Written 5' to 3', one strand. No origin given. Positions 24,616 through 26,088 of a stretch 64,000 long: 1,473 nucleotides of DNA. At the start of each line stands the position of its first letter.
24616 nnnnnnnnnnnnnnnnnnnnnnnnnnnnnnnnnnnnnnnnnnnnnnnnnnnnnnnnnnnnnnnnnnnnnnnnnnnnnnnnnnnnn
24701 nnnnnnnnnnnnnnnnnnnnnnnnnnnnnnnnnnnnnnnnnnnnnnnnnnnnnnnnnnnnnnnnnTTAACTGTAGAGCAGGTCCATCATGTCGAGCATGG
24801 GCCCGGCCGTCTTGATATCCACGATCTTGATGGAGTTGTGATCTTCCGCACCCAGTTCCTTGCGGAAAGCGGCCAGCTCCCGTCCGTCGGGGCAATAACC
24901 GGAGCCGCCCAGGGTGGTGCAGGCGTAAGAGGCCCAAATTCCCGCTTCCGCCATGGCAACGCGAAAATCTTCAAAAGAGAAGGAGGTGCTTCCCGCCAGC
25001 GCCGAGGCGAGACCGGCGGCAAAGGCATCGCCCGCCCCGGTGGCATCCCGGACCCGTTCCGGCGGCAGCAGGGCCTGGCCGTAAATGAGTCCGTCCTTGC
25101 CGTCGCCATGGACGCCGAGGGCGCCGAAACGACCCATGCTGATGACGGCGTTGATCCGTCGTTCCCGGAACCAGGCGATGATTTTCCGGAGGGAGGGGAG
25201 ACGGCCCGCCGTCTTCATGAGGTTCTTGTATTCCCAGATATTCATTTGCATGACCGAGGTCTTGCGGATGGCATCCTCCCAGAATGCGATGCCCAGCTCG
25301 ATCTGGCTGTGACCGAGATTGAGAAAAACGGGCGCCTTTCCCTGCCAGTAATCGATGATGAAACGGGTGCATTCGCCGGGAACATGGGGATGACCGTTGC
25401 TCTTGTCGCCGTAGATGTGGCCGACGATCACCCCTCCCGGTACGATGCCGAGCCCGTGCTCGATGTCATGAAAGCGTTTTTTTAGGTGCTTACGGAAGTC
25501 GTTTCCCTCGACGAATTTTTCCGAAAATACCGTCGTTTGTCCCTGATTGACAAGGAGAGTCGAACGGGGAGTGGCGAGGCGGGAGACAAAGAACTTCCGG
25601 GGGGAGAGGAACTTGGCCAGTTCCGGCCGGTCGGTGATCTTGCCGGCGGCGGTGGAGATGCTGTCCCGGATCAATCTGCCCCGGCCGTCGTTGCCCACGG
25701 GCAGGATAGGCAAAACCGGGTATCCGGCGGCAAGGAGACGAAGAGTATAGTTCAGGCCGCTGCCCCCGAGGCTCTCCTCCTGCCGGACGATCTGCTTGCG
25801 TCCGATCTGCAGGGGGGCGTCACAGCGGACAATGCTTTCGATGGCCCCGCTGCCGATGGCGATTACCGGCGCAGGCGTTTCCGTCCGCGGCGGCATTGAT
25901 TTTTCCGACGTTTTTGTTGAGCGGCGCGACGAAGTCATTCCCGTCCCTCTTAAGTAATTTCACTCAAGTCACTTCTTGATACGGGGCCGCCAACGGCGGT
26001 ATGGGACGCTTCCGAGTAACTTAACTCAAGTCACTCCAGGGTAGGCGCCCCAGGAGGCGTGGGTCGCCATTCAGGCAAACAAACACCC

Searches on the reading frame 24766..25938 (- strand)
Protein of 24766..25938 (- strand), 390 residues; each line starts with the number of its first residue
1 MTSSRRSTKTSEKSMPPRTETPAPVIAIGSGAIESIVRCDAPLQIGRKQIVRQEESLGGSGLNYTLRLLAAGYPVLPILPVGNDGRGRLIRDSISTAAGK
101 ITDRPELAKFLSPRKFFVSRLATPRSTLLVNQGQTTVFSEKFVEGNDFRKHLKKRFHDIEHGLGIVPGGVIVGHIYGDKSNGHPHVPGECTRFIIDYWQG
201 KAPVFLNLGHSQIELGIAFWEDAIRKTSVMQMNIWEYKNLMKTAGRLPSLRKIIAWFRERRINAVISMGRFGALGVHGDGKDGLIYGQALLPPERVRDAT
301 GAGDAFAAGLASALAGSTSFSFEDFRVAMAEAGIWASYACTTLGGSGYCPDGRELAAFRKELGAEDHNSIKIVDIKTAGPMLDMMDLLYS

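Call 3: search_protein_families(library=pfam, proteins=[window:24766-25938:-])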
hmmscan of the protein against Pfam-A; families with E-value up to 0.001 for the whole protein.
window:24766-25938:- (390 aa): 1 family
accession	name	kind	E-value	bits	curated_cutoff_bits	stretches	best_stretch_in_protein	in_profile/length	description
PF00294.29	PfkB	-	4.9e-12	46.2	25.8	1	222-318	179-273/302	pfkB family carbohydrate kinase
